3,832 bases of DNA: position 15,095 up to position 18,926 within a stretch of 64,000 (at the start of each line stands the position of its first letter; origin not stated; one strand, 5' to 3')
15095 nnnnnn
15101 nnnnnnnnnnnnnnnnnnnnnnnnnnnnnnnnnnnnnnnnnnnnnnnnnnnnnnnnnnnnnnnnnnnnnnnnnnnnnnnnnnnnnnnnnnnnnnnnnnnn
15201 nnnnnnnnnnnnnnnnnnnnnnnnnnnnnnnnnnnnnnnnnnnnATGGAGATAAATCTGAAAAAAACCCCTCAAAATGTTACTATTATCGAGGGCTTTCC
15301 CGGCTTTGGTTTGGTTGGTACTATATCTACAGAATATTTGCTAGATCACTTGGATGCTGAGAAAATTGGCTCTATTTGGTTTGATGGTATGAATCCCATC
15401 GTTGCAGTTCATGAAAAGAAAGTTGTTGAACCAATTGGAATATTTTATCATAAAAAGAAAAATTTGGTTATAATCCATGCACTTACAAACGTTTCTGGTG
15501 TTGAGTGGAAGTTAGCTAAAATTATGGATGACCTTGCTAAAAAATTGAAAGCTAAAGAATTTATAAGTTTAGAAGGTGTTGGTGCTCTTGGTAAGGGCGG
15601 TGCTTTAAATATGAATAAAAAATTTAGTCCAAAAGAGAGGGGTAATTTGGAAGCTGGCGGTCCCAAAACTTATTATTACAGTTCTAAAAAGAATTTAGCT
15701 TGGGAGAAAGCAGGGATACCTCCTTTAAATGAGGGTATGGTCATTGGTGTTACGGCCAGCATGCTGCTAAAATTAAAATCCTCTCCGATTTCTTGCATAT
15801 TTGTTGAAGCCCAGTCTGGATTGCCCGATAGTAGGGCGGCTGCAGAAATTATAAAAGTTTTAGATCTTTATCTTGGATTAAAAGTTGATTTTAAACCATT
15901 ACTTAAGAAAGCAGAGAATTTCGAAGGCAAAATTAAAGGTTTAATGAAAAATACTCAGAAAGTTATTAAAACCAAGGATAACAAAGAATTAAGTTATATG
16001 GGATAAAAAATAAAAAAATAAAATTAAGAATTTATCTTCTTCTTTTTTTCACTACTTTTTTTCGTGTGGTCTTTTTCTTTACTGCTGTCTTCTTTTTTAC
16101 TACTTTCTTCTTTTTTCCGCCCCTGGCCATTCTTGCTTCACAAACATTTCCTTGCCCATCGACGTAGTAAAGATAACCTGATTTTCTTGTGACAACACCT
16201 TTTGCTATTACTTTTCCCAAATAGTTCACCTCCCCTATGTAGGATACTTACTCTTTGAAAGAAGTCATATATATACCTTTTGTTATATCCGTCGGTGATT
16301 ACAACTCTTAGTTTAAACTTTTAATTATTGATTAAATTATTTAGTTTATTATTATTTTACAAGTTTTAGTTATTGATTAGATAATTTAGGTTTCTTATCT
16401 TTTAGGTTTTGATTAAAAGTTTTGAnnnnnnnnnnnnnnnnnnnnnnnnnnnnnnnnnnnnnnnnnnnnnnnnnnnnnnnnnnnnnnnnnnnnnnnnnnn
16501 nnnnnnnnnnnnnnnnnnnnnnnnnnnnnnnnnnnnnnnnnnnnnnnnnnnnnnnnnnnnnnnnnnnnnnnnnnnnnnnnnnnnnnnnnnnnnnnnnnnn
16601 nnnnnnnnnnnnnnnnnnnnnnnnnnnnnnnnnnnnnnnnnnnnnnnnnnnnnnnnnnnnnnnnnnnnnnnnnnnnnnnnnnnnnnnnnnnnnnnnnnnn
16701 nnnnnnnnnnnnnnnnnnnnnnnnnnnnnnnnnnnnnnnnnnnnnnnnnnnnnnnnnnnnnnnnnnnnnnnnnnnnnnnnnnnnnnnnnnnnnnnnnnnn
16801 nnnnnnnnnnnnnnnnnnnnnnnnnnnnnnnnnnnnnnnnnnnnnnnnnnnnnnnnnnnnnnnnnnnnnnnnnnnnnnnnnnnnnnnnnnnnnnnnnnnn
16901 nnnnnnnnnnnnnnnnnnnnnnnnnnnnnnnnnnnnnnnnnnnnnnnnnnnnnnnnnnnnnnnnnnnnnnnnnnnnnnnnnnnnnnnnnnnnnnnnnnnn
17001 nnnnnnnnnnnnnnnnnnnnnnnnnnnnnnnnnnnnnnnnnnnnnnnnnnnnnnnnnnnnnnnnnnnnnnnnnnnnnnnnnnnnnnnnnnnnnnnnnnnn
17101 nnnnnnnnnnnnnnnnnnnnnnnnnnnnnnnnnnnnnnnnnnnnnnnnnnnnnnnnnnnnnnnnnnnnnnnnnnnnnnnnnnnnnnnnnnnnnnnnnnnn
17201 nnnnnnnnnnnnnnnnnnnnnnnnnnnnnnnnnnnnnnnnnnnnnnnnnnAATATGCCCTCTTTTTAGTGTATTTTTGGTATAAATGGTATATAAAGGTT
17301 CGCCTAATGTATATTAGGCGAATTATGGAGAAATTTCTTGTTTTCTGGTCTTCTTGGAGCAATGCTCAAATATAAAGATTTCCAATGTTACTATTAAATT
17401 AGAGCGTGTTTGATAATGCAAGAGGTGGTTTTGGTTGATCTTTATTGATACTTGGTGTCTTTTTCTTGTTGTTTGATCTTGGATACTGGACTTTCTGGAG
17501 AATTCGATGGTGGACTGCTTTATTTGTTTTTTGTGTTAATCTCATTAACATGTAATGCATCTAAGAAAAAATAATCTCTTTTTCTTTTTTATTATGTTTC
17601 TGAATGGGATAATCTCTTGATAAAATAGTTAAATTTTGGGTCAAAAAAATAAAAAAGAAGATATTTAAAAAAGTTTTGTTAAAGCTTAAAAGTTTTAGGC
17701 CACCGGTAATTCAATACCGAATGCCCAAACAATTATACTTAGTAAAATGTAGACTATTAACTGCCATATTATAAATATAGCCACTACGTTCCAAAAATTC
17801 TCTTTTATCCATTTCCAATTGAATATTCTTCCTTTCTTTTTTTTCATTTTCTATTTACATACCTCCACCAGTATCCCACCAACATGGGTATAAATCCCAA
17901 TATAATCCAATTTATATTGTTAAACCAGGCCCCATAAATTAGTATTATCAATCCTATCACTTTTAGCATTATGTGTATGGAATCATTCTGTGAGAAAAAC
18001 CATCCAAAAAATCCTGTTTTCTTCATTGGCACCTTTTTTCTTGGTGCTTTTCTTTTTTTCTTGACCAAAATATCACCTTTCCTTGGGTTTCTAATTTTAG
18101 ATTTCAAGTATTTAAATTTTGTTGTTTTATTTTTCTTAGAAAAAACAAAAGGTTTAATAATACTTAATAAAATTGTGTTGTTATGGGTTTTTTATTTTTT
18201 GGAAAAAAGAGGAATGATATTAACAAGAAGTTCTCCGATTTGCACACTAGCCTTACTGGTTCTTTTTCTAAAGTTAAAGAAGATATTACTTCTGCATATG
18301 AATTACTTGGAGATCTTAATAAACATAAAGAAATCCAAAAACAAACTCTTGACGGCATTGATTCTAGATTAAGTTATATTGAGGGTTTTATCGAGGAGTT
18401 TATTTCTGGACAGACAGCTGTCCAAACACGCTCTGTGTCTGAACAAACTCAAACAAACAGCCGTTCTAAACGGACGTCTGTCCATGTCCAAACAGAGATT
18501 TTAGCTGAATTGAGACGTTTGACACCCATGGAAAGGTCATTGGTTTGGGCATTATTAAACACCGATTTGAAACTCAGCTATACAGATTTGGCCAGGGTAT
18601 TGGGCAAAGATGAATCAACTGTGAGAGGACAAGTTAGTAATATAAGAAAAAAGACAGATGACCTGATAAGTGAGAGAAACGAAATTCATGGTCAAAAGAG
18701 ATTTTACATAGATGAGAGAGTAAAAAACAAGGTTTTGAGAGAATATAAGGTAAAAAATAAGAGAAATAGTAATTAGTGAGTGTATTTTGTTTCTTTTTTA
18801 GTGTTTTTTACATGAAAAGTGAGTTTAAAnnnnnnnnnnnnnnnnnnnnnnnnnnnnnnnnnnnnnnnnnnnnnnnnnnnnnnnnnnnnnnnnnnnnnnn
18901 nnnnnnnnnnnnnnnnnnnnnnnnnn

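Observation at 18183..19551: Convergent pair of coiled-coil plus HTH regulators with a (GAAT)n microsatellite inside one gene and repeated again in its promoter region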

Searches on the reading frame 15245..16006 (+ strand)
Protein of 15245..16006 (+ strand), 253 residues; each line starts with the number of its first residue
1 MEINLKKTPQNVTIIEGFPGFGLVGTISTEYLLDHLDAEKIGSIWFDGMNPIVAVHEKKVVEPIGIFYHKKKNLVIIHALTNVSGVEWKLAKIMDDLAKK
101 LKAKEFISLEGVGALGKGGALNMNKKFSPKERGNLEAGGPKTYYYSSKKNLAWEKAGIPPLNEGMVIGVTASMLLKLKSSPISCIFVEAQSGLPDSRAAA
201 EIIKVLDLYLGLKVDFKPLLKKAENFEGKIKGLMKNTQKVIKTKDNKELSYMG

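Call 35: search_protein_families(library=pfam, proteins=[window:15245-16006:+], max_evalue=0.00001)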
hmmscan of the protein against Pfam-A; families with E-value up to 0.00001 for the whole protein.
window:15245-16006:+ (253 aa): 1 family
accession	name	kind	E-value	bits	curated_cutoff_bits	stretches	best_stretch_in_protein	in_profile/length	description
PF09754.15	PAC2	-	1.5e-29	103.8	25.8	1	15-233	2-214/215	PAC2 family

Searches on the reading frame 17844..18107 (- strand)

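Call 5: search_protein_families(library=pfam, proteins=[window:17844-18107:-], max_evalue=1)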
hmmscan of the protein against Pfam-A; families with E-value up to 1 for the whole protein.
window:17844-18107:- (87 aa): 1 family
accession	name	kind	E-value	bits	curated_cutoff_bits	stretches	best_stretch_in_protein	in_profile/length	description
PF11239.13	DUF3040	-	0.023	15.4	24.7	1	46-81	49-84/84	Protein of unknown function (DUF3040)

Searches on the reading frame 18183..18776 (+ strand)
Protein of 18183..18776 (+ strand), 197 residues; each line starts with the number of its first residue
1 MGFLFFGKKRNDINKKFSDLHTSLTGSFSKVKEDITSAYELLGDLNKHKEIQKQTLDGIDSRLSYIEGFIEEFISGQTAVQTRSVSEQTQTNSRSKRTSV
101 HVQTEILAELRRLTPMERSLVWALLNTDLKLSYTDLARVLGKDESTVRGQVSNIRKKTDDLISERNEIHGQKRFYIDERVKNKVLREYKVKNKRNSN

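Call 5: search_protein_families(library=pfam, proteins=[window:18183-18776:+], max_evalue=1)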
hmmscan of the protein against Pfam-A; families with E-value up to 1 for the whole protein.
window:18183-18776:+ (197 aa): 10 families
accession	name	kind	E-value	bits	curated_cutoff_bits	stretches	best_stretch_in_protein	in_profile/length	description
PF22977.2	WHD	-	0.0018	18.4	27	1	88-175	78-168/221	Winged helix domain, variant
PF08281.18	Sigma70_r4_2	-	0.0032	17.5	25.7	1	126-157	22-53/54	Sigma-70, region 4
PF08279.18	HTH_11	-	0.02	15.2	25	1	118-166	3-51/55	HTH domain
PF13936.12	HTH_38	-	0.026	14.7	27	1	111-147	3-37/44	Helix-turn-helix domain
PF13404.12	HTH_AsnC-type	-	0.029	14.6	27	1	124-148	11-35/42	AsnC-type helix-turn-helix domain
PF24617.1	POF1B_HlH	-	0.064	14.1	27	1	5-41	2-38/84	POF1B helix-loop-helix domain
PF24564.1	DUF7605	-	0.089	13.1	27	1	8-102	53-147/183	Domain of unknown function (DUF7605)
PF11994.14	DUF3489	-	0.093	13.3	29.5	1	132-175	23-66/68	Protein of unknown function (DUF3489)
PF24989.1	DUF7776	-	0.13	13.2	27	1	33-80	7-51/70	Domain of unknown function (DUF7776)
PF04136.21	COG3_N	-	0.17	12.2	27.9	0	16-65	22-71/147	Conserved oligomeric Golgi complex subunit 3, N-terminal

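Call 66: find_homologous_proteins(query=window:18183-18776:+, max_evalue=0.001)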
Query window:18183-18776:+ (197 aa): 31 proteins with E <= 0.001 among 333 candidates.
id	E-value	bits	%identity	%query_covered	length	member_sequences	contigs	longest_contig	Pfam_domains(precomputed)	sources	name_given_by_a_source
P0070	8.9e-120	415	100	100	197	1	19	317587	-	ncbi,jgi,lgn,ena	jgi:DNA-binding CsgD family transcriptional regulator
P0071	2.3e-96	339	83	98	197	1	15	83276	-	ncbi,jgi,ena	jgi:DNA-directed RNA polymerase specialized sigma24 family protein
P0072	3.4e-86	306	73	98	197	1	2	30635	-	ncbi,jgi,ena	-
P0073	9.5e-83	294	71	99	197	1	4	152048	-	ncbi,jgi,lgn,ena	-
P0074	3.3e-71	257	61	99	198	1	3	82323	-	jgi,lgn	-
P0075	7.8e-71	256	62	98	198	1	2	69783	-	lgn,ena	-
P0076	2.6e-69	251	60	95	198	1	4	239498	-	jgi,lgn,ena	jgi:DNA-binding CsgD family transcriptional regulator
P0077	2.1e-67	244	61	98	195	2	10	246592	-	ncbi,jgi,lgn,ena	-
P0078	7.9e-67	243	61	94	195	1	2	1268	-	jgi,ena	-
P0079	1.2e-66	242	61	98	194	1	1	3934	-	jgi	-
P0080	4.1e-65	237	59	94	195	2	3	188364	-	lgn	-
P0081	1.3e-64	235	59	94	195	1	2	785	-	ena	-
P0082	2.3e-64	235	61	94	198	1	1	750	-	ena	-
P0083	2.7e-62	228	58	98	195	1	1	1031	-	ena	-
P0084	1.8e-61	225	58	94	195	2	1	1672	-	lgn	-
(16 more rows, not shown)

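Call 82: predict_structure(alignment_id=A4)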
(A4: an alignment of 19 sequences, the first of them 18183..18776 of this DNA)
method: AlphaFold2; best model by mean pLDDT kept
length: 197 residues; sequences in the alignment: 19
mean_pLDDT: 74.3   pTM: 0.41
mean pLDDT of the five models: 74.3, 72.6, 71.8, 71.6, 66.3
residues with pLDDT >= 90: 33; 70-90: 108; 50-70: 22; < 50: 34
segments of 3 or more residues with pLDDT < 50: 1-4, 78-105
pLDDT, mean of each block of 10 residues (from residue 1): 50 76 81 81 82 86 84 63 39 40 53 87 87 91 91 87 88 89 73 51
secondary structure, 60 per line:
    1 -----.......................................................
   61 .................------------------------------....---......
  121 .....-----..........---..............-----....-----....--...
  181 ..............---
elements in order: H6-77 H108-111 H115-125 H133-140 H144-157 E163-166 E172-175 H178-194
